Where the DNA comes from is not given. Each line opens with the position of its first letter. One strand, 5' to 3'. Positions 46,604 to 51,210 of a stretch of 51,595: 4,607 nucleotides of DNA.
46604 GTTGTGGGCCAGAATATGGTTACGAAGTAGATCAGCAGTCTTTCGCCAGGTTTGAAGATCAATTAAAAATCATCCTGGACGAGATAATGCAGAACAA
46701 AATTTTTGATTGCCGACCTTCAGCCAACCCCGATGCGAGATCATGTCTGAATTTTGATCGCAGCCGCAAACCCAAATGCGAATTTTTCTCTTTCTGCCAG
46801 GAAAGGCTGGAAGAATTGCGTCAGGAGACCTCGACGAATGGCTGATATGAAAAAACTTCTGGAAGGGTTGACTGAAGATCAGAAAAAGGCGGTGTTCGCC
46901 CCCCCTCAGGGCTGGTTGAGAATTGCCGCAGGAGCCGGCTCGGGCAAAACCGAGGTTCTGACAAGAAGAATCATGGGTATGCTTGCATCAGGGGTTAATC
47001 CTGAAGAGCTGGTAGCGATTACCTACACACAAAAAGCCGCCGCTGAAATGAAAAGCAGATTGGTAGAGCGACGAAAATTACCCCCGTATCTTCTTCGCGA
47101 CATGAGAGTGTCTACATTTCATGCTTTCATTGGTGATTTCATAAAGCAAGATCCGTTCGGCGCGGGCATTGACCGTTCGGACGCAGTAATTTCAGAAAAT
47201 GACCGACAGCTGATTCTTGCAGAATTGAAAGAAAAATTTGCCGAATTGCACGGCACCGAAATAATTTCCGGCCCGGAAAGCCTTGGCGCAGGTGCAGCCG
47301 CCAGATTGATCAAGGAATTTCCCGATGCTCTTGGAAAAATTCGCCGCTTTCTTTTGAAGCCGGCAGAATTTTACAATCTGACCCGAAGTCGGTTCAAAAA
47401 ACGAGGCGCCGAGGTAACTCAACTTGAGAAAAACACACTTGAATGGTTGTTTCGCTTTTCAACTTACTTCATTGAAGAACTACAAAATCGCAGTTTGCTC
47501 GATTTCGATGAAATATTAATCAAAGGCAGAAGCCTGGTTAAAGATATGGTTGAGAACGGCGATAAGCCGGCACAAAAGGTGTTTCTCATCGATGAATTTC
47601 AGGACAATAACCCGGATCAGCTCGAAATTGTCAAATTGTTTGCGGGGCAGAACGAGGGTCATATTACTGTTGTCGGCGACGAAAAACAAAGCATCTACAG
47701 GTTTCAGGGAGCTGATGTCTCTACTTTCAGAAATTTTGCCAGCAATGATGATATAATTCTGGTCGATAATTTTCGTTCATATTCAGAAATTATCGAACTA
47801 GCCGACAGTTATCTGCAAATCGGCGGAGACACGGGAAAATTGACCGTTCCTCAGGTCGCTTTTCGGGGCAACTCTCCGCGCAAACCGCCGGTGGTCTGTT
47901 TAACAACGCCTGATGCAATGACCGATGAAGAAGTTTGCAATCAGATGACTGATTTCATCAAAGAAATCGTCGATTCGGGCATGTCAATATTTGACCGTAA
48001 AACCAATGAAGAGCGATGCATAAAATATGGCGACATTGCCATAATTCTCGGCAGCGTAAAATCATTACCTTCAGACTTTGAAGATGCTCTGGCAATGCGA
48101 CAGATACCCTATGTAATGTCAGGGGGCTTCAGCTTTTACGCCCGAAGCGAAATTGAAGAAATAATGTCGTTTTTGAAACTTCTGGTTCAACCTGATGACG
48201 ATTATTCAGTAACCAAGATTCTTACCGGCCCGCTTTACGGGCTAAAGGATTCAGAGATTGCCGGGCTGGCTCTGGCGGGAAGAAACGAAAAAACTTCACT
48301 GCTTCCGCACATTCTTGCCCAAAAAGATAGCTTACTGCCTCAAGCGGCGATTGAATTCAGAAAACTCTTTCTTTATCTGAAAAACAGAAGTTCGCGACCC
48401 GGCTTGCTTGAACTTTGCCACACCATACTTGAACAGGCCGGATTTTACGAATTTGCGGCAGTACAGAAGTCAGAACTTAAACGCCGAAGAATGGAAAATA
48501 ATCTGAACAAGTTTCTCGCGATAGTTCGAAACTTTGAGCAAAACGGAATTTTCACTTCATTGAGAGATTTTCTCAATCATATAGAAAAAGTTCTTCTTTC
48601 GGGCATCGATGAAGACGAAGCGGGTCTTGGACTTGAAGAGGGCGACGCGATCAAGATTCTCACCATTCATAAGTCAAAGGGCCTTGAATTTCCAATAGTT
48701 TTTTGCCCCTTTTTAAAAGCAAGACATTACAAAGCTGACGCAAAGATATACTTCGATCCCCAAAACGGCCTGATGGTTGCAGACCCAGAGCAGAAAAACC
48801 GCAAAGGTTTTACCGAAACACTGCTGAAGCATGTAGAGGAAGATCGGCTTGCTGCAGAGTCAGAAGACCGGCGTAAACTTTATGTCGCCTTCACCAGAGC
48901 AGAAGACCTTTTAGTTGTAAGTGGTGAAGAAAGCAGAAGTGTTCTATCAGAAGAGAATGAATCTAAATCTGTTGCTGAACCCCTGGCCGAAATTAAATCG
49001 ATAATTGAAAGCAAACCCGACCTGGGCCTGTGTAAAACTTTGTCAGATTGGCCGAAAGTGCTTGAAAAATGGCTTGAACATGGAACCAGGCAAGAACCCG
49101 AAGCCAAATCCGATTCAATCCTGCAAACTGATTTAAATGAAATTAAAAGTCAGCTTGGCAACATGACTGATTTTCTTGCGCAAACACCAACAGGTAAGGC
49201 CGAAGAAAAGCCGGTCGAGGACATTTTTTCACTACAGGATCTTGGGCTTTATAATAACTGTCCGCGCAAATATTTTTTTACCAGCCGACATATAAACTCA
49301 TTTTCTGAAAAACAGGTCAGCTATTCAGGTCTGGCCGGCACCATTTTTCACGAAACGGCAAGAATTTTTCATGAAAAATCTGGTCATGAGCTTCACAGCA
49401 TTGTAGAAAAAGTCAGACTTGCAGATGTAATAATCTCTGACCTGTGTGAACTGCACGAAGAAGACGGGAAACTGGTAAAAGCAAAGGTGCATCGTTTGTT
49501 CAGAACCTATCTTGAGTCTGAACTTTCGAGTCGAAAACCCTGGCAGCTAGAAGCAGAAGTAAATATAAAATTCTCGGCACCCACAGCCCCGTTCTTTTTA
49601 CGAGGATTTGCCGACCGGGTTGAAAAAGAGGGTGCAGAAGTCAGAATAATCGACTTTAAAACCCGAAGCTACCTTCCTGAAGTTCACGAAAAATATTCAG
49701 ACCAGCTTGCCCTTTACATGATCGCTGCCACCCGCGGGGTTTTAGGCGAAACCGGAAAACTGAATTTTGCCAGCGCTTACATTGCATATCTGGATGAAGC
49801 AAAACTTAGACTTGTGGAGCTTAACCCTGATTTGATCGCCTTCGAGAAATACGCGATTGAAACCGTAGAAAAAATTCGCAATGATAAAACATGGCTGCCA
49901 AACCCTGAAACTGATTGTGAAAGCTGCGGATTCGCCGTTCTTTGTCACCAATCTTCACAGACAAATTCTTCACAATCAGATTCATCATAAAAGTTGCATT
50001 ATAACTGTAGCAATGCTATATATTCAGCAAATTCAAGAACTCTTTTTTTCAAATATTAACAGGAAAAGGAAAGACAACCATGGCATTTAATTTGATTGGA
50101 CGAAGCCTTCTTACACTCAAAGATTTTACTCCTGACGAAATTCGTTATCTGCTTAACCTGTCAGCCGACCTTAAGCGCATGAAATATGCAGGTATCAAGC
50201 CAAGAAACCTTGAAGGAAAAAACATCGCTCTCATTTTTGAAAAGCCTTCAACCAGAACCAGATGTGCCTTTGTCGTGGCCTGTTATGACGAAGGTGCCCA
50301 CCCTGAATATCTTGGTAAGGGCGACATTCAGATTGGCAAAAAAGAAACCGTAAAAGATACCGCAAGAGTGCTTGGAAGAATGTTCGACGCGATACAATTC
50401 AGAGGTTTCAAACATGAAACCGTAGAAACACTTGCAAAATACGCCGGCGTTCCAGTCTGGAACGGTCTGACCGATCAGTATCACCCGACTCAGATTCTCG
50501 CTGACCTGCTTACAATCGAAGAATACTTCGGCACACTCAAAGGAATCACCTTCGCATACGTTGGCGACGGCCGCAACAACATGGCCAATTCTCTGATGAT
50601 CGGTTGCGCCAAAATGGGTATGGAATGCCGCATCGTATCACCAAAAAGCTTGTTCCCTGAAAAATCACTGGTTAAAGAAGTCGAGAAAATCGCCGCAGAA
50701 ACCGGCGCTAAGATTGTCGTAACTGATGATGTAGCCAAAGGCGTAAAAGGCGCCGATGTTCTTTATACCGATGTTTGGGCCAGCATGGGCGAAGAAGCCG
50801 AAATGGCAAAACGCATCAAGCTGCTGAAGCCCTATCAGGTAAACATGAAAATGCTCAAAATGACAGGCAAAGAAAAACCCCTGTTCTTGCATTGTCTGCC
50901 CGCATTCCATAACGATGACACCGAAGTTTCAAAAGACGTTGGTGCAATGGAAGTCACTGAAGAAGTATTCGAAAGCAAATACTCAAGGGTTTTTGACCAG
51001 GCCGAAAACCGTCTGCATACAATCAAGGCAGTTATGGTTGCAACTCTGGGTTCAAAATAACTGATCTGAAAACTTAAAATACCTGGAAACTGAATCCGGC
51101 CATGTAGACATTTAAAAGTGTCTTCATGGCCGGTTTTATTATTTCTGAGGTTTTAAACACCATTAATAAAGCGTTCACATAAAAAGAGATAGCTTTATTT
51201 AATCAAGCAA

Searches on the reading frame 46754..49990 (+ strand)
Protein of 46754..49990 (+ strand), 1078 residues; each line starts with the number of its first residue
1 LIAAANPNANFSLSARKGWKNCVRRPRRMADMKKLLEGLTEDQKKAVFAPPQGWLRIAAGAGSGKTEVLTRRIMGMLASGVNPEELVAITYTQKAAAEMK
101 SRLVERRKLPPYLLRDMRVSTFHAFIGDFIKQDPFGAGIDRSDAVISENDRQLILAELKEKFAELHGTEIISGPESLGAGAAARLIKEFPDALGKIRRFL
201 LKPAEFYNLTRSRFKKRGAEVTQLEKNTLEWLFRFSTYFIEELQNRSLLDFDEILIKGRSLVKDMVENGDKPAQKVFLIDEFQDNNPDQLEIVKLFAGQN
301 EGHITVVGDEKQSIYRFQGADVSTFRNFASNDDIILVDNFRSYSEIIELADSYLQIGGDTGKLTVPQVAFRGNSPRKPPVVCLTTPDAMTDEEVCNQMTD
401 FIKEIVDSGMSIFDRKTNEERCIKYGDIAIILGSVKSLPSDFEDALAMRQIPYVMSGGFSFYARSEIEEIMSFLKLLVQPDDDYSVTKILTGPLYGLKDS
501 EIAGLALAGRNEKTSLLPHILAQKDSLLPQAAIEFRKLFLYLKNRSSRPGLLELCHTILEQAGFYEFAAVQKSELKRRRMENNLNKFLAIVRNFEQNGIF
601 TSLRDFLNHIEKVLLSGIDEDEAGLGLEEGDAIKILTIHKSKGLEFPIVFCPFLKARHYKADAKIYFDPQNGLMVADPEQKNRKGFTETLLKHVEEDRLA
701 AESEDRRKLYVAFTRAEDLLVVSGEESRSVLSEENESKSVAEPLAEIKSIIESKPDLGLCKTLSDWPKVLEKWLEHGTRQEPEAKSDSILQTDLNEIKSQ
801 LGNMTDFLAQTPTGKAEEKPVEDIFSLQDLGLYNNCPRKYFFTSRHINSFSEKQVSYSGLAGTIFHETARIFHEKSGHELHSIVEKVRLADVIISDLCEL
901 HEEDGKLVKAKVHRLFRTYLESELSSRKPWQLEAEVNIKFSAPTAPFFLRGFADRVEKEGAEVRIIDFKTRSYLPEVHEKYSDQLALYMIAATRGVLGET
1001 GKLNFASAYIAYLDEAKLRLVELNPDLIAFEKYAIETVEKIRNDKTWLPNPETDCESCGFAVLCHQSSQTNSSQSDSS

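Call 8: search_protein_families(library=pfam, proteins=[window:46754-49990:+], max_evalue=0.001)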
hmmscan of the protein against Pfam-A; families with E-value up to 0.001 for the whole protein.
window:46754-49990:+ (1078 aa): 6 families
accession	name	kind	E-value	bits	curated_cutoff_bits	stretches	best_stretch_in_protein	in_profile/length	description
PF00580.27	UvrD-helicase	-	3.5e-49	168.4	23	1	39-330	1-268/271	UvrD/REP helicase N-terminal domain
PF13361.12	UvrD_C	-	1.5e-34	120.4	25.6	1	334-723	1-346/350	UvrD-like helicase C-terminal domain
PF12705.13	PDDEXK_1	-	8.7e-28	98.3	22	1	825-1065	2-247/247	PD-(D/E)XK nuclease superfamily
PF13245.12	AAA_19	-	2.4e-18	67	25.1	1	43-317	1-133/134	AAA domain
PF13538.12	UvrD_C_2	-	2.9e-11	43.5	27.4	1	635-657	4-28/52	UvrD-like helicase C-terminal domain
PF01930.23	Cas_Cas4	-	0.00014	22.4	22.7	0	953-1065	56-159/160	Domain of unknown function DUF83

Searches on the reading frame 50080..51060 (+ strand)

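Call 8: search_protein_families(library=pfam, proteins=[window:50080-51060:+], max_evalue=0.001)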
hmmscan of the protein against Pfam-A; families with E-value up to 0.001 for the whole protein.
window:50080-51060:+ (326 aa): 2 families
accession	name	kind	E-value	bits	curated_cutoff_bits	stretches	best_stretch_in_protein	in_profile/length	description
PF00185.30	OTCace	-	1.9e-58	197.4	29.4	1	154-321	1-156/157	Aspartate/ornithine carbamoyltransferase, Asp/Orn binding domain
PF02729.26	OTCace_N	-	4.2e-49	166.9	29.9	1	8-148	1-148/148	Aspartate/ornithine carbamoyltransferase, carbamoyl-P binding domain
